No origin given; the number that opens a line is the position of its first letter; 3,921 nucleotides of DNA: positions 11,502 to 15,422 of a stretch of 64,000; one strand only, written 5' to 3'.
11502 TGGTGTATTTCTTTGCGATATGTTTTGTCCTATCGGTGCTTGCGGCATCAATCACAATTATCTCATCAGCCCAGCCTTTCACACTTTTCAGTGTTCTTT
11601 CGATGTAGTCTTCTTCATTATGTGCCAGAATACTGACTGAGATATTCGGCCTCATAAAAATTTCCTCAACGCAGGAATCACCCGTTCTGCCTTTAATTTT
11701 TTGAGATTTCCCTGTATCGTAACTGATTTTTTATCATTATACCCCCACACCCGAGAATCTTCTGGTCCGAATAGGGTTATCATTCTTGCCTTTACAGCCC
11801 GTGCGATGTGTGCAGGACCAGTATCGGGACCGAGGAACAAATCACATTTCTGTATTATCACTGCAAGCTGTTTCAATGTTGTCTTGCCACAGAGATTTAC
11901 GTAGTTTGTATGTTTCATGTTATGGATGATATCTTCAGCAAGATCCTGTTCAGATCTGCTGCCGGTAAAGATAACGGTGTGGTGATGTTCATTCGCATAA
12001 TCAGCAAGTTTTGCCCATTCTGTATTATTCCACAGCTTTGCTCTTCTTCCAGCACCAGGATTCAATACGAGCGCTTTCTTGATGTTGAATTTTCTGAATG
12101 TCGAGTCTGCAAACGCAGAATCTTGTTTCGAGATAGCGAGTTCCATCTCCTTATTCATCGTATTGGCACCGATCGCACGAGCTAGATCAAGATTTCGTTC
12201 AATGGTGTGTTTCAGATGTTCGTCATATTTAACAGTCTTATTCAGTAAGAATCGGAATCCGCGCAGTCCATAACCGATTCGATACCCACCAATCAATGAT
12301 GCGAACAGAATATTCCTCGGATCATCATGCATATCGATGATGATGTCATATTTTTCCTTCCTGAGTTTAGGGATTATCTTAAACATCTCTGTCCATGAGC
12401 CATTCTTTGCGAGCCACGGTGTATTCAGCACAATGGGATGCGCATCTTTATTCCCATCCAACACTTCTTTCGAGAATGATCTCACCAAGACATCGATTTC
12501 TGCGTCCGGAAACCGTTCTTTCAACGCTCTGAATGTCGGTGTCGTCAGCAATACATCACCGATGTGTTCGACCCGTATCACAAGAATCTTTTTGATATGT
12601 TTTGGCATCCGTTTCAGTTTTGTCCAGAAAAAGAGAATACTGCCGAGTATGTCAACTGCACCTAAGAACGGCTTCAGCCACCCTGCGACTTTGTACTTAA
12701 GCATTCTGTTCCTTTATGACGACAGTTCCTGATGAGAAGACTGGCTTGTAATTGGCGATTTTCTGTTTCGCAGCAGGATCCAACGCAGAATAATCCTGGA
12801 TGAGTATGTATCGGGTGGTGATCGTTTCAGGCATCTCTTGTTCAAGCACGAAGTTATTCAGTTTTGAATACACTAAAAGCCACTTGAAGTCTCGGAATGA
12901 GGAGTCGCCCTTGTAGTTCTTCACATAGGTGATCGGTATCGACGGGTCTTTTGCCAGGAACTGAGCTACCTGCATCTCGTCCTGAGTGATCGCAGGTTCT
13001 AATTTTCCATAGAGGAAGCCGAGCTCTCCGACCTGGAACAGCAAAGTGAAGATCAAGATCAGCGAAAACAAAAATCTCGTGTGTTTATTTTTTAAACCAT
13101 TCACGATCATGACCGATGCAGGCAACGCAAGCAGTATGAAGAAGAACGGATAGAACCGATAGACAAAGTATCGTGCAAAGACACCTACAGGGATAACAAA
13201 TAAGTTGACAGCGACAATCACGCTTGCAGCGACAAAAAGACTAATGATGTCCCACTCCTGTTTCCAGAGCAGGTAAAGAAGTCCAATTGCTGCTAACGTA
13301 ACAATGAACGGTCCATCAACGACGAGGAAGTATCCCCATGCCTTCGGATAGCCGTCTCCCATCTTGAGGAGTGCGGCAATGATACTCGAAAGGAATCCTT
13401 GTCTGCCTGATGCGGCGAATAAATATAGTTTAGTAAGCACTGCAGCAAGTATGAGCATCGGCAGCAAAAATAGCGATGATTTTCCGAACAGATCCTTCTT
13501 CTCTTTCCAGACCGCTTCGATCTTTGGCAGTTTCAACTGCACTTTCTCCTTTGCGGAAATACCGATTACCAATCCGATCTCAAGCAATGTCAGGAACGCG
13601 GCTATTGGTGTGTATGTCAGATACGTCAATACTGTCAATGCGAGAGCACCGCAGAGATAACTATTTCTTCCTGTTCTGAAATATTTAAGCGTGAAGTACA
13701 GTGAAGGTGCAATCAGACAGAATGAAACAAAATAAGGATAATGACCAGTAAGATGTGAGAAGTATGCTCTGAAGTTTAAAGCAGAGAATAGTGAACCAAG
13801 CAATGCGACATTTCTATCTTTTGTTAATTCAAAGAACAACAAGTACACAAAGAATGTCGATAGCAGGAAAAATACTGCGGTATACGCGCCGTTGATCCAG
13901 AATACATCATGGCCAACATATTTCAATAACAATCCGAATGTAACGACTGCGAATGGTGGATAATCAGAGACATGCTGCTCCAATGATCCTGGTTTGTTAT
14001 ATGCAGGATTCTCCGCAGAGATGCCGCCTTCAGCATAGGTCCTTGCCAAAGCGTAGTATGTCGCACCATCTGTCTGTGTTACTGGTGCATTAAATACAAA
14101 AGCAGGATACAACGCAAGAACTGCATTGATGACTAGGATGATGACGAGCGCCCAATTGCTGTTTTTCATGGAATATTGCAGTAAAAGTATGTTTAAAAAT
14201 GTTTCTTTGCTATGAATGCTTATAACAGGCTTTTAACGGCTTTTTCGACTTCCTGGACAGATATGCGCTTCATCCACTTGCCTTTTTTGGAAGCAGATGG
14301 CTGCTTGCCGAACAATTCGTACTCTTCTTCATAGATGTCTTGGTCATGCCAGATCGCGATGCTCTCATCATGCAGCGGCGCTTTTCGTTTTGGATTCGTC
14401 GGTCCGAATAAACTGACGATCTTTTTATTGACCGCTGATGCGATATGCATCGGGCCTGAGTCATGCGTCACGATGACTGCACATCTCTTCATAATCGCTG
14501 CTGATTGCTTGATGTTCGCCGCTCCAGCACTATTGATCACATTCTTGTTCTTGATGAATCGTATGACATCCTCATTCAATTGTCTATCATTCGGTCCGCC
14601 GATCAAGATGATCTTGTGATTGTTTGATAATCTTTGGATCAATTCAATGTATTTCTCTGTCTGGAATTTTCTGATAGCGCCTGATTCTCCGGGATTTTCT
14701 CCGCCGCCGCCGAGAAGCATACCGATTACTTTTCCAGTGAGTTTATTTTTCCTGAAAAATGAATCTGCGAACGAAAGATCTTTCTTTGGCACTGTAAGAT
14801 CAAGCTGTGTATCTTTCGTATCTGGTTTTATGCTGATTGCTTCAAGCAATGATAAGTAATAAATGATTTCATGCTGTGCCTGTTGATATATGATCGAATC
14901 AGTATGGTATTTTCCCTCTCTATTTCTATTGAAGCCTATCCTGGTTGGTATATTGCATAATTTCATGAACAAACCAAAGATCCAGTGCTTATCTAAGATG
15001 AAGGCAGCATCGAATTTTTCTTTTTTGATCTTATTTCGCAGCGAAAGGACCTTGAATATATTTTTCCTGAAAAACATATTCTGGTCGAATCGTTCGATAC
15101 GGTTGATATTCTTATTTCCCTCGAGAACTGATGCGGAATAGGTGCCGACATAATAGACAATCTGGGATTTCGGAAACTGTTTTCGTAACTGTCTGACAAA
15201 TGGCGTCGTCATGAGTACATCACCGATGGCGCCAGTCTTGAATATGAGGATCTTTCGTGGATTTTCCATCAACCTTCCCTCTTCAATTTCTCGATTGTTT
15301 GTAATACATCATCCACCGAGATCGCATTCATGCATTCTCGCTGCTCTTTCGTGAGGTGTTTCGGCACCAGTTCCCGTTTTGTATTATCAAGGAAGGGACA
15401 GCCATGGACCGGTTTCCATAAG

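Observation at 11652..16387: Three GT9 (LPS-core-type) heptosyltransferase paralogs in an archaeon, paired with a GDP- rather than ADP-heptose pathway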

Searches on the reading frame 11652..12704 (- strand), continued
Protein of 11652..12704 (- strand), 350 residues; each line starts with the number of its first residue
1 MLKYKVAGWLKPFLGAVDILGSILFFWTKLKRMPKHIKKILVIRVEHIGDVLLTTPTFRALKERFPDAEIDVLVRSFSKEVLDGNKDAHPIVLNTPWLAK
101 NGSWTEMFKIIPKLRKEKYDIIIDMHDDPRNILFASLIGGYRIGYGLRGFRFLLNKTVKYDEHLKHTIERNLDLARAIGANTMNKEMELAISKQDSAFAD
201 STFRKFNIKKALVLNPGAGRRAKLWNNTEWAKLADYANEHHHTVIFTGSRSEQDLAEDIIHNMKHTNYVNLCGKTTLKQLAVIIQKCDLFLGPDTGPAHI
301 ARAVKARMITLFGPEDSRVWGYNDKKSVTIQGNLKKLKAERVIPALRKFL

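Call 83: fold_search(model_id=the predicted structure, library=pdb)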
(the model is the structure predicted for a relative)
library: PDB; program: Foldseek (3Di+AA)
matches with E <= 10: 1794; with E <= 0.001: 272
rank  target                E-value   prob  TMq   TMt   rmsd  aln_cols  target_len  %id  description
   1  3tov_A                2.3e-22  1.00  0.79  0.80   3.1       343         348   20  The crystal structure of the glycosyl transferase family 9 from Veillonella parvula DSM 2008 (released 2011-09-21)
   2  3tov_B                7.3e-22  1.00  0.81  0.82   2.7       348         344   21  The crystal structure of the glycosyl transferase family 9 from Veillonella parvula DSM 2008 (released 2011-09-21)
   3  1psw                  2.7e-21  1.00  0.75  0.79   3.3       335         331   22  Structure of E. coli ADP-heptose lps heptosyltransferase II (released 2003-07-08)
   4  6dfe_B                7.8e-18  1.00  0.72  0.77   4.2       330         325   18  The structure of a ternary complex of E. coli WaaC (released 2018-09-05)
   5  2h1h_A                1.6e-17  1.00  0.71  0.77   4.4       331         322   18  E. coli heptosyltransferase WaaC with ADP-2-deoxy-2-fluoro heptose (released 2007-05-22)
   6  2gt1_A                1.7e-17  1.00  0.71  0.77   4.5       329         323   18  E. coli heptosyltransferase WaaC. (released 2007-05-01)
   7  2gt1_B                4.5e-17  1.00  0.69  0.79   4.1       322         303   18  E. coli heptosyltransferase WaaC. (released 2007-05-01)
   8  2h1f_A                5.6e-17  1.00  0.71  0.77   4.7       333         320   18  E. coli heptosyltransferase WaaC with ADP (released 2007-05-22)
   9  2h1h_B                6.9e-17  1.00  0.69  0.76   5.8       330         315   18  E. coli heptosyltransferase WaaC with ADP-2-deoxy-2-fluoro heptose (released 2007-05-22)
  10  9grx_1                2.1e-15  1.00  0.74  0.65   3.8       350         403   18  NDH-PSI-LHCI supercomplex from S. oleracea (released 2025-02-12)
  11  7wff_a                4.6e-11  1.00  0.71  0.73   4.2       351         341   17  Subcomplexes B,M and L in the Cylic electron transfer supercomplex NDH-PSI from Arabidopsis (released 2022-03-16)
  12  7f9o_6                9.8e-10  1.00  0.70  0.71   4.4       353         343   15  PSI-NDH supercomplex of Barley (released 2021-12-22)
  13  4rap_D                3.1e-08  1.00  0.51  0.47   5.8       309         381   11  Crystal structure of bacterial iron-containing dodecameric glycosyltransferase TibC from enterotoxigenic E.coli H10407 (released 2014-10-29)
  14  4rap_J                3.8e-08  1.00  0.51  0.47   5.8       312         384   10  Crystal structure of bacterial iron-containing dodecameric glycosyltransferase TibC from enterotoxigenic E.coli H10407 (released 2014-10-29)
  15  4rap_B                4.7e-08  1.00  0.51  0.47   5.7       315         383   10  Crystal structure of bacterial iron-containing dodecameric glycosyltransferase TibC from enterotoxigenic E.coli H10407 (released 2014-10-29)
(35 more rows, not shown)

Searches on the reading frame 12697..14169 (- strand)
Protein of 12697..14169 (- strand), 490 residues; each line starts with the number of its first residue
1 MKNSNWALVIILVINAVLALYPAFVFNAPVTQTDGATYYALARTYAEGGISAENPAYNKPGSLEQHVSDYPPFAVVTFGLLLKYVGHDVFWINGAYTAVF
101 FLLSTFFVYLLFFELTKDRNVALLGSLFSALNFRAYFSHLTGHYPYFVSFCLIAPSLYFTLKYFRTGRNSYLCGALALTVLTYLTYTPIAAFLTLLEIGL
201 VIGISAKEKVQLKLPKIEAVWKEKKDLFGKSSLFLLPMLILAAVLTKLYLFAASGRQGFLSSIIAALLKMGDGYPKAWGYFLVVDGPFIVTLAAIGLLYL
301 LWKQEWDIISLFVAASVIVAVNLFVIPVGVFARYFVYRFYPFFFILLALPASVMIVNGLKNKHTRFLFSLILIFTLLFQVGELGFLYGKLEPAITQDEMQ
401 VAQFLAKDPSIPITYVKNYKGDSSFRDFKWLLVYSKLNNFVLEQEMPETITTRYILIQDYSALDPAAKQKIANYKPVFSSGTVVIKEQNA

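Call 3: search_protein_families(library=pfam, proteins=[window:12697-14169:-], max_evalue=0.01)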
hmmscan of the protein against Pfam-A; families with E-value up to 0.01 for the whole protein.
window:12697-14169:- (490 aa): 0 families

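Call 5: search_protein_families(library=ncbifam, proteins=[window:12697-14169:-], max_evalue=0.001)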
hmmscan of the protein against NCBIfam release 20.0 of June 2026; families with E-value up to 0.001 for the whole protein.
window:12697-14169:- (490 aa): 0 families

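Call 50: search_protein_representatives(protein=window:12697-14169:-)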
Query: 490 residues. Proteins with E-value up to 0.001 (for the whole library): 33; up to 1e-10: 27; up to 1e-30: 22. The best 33 are listed.
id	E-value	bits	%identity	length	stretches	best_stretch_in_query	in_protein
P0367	2.2e-157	541.2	52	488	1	2-487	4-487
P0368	1.6e-93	330.6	39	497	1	7-440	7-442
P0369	2.1e-86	307.1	36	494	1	7-478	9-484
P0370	7.7e-86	305.3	36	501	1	5-485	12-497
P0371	4.0e-85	302.9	37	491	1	1-484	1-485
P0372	5.0e-75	269.6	36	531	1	3-441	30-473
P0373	9.9e-74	265.3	36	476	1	9-483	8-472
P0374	2.9e-72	260.5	33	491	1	2-487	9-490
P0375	1.6e-66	241.6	37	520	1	4-487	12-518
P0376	1.6e-58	215.2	31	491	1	5-485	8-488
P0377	1.8e-58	215.1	34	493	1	8-458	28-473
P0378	7.9e-57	209.6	32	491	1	9-485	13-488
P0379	3.2e-53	197.7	34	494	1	3-442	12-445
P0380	1.8e-52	195.2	31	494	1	3-457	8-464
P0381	9.1e-51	189.6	31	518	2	5-202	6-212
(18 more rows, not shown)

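Call 61: predict_structure(alignment_id=A3)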
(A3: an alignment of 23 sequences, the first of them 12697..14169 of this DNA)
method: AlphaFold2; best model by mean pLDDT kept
length: 490 residues; sequences in the alignment: 23
mean_pLDDT: 89.8   pTM: 0.88
mean pLDDT of the five models: 89.8, 88.4, 87.8, 87.3, 86.4
residues with pLDDT >= 90: 333; 70-90: 123; 50-70: 31; < 50: 3
segments of 3 or more residues with pLDDT < 50: none
pLDDT, mean of each block of 10 residues (from residue 1): 83 98 95 94 96 94 90 96 95 97 99 98 98 95 95 99 97 98 96 98 92 70 61 81 77 60 73 79 87 95 95 95 79 88 98 97 90 95 91 91 90 86 76 93 89 91 90 92 86
secondary structure, 60 per line:
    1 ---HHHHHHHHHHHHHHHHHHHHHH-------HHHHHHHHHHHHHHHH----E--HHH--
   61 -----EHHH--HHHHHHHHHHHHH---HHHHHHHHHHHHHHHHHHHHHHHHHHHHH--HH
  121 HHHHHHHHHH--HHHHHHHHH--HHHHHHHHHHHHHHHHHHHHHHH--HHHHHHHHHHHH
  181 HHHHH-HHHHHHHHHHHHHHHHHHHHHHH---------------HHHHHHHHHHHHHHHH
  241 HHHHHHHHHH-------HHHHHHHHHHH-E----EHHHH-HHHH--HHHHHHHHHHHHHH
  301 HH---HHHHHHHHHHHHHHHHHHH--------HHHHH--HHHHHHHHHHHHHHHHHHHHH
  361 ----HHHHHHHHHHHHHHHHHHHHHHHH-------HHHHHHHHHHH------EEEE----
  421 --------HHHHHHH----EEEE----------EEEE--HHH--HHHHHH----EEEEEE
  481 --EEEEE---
elements in order: H4-25 H33-48 H72-84 H88-116 H119-130 H133-141 H144-166 H169-185 H187-209 H225-250 H258-268 H276-279 H281-284 H287-302 H306-324 H333-337 H340-360 H365-388 H396-406 E413-416 H429-435 E440-443 E454-457 H465-470 E475-480 E483-487

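Call 63: fold_search(model_id=the predicted structure, library=pdb)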
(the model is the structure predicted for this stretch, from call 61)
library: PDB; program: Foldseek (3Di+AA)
matches with E <= 10: 262; with E <= 0.001: 22
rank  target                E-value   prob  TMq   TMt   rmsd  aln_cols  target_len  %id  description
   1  8b6l_I                1.1e-07  1.00  0.52  0.40  16.0       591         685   14  Subtomogram average of the human Sec61-TRAP-OSTA-translocon (released 2022-12-07)
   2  3rce_A                1.6e-07  1.00  0.55  0.41  19.7       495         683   14  Bacterial oligosaccharyltransferase PglB (released 2011-06-15)
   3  9n9j_I                1.9e-07  1.00  0.55  0.40  17.3       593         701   12  Structure of a GRP94 folding intermediate engaged with a CCDC134- and FKBP11-bound secretory translocon (released 2025-11-19)
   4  6gxc_A                2.1e-07  1.00  0.56  0.41  17.1       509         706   15  Bacterial oligosaccharyltransferase PglB in complex with an inhibitory peptide and a reactive lipid-linked oligosaccha (released 2018-11-14)
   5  8age_A                2.2e-07  1.00  0.56  0.44  17.9       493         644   13  Structure of yeast oligosaccharylransferase complex with acceptor peptide bound (released 2022-12-07)
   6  6ftg_5                2.2e-07  1.00  0.50  0.40  16.7       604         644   12  Subtomogram average of OST-containing ribosome-translocon complexes from canine rough microsomal membranes (released 2018-03-21)
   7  5ogl_A                2.8e-07  1.00  0.55  0.40  17.0       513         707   15  Structure of bacterial oligosaccharyltransferase PglB in complex with an acceptor peptide and an lipid-linked oligosac (released 2017-10-25)
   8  6s7t_A                4.0e-07  1.00  0.54  0.39  16.2       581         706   13  Cryo-EM structure of human oligosaccharyltransferase complex OST-B (released 2019-12-18)
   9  8pn9_A                4.5e-07  1.00  0.55  0.42  17.2       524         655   14  Structure of human oligosaccharyltransferase OST-A complex bound to NGI-1 (released 2024-05-08)
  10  8agc_A                5.8e-07  1.00  0.53  0.39  15.3       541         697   13  Structure of yeast oligosaccharylransferase complex with lipid-linked oligosaccharide and non-acceptor peptide bound (released 2022-12-07)
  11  6s7o_A                6.9e-07  1.00  0.58  0.45  18.0       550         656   13  Cryo-EM structure of human oligosaccharyltransferase complex OST-A (released 2019-12-18)
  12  3wak                  1.2e-06  1.00  0.56  0.34  17.7       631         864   11  Crystal structure of the Archaeoglobus fulgidus oligosaccharyltransferase (O29867_ARCFU) in the apo form (released 2013-10-30)
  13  8agb_A                1.3e-06  1.00  0.56  0.44  18.4       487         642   14  Structure of yeast oligosaccharylransferase complex with lipid-linked oligosaccharide bound (released 2022-12-07)
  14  7oci_F                1.7e-06  1.00  0.54  0.43  18.4       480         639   14  Cryo-EM structure of yeast Ost6p containing oligosaccharyltransferase complex (released 2022-02-16)
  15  6c26_A                1.8e-05  1.00  0.58  0.46  19.1       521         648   13  The Cryo-EM structure of a eukaryotic oligosaccharyl transferase complex (released 2018-01-31)
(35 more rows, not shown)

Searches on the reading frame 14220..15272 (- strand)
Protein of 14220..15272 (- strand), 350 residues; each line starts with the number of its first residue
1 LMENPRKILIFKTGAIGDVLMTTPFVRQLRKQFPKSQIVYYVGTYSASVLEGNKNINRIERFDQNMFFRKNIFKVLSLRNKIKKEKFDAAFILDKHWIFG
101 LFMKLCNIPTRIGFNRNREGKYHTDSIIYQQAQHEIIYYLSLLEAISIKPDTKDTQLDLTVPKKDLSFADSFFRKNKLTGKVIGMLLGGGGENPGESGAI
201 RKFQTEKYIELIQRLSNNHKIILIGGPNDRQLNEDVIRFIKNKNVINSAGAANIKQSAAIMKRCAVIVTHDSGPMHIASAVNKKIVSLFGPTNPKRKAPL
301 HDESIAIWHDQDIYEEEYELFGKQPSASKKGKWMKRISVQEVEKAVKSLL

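Call 3: search_protein_families(library=pfam, proteins=[window:14220-15272:-], max_evalue=0.01)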
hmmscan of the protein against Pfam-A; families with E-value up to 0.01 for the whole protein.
window:14220-15272:- (350 aa): 1 family
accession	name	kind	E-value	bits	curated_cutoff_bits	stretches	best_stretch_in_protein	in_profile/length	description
PF01075.23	Glyco_transf_9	-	1e-28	100.7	22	1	76-311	2-231/247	Glycosyltransferase family 9 (heptosyltransferase)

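Call 5: search_protein_families(library=ncbifam, proteins=[window:14220-15272:-], max_evalue=0.001)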
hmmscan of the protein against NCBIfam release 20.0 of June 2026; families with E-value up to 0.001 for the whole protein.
window:14220-15272:- (350 aa): 7 families
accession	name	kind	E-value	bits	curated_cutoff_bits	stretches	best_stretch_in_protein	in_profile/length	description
TIGR02195.1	heptsyl_trn_II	equivalog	1.8e-34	119.4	134.6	1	7-350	1-338/339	lipopolysaccharide heptosyltransferase II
TIGR02201.1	heptsyl_trn_III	equivalog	2.4e-30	105.7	170.2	1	7-350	1-343/344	putative lipopolysaccharide heptosyltransferase III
NF007742.0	PRK10422.1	equivalog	7.1e-29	100.7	467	1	2-350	2-343/352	lipopolysaccharide core heptosyltransferase RfaQ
NF008162.0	PRK10916.1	equivalog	1.1e-23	84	569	1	7-304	2-302/348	ADP-heptose--LPS heptosyltransferase RfaF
TIGR02193.1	heptsyl_trn_I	equivalog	2.3e-19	69.8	185.3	1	7-343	1-313/320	lipopolysaccharide heptosyltransferase I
NF008204.0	PRK10964.1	equivalog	8.5e-09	35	437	1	7-295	2-285/322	lipopolysaccharide heptosyltransferase RfaC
TIGR04372.1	glycosyl_04372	domain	0.00017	21.1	45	1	194-308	19-129/207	TIGR04372 family glycosyltransferase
